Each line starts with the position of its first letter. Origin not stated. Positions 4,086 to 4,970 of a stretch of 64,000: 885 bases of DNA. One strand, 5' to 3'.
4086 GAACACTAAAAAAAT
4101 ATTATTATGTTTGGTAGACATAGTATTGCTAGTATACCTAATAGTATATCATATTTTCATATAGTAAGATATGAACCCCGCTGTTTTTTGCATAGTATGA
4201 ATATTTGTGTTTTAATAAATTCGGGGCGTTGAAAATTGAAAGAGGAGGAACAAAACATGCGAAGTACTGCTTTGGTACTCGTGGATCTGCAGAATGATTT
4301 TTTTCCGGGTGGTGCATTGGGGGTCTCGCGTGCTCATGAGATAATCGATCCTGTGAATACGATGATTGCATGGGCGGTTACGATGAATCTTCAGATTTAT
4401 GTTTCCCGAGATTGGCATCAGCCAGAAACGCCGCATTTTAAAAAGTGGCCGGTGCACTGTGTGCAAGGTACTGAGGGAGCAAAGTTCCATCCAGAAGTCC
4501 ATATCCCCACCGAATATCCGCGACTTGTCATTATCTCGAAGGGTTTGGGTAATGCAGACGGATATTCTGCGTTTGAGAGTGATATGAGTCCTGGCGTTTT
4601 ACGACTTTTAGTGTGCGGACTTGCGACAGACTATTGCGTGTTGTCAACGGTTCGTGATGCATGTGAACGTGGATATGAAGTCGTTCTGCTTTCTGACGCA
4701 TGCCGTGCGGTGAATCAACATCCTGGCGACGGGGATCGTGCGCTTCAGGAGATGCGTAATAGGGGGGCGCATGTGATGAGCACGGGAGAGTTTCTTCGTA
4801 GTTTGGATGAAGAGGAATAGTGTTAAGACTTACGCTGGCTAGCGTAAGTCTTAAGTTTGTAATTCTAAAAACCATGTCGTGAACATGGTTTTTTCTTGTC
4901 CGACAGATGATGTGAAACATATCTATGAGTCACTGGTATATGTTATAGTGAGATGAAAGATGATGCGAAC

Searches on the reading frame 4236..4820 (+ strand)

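Call 18: search_protein_families(library=pfam, proteins=[window:4236-4820:+], max_evalue=0.01)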
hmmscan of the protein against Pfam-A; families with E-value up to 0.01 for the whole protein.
window:4236-4820:+ (194 aa): 1 family
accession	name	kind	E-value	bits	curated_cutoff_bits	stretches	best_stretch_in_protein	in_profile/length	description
PF00857.26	Isochorismatase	-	1.9e-30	106.7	27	1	11-183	1-173/175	Isochorismatase domain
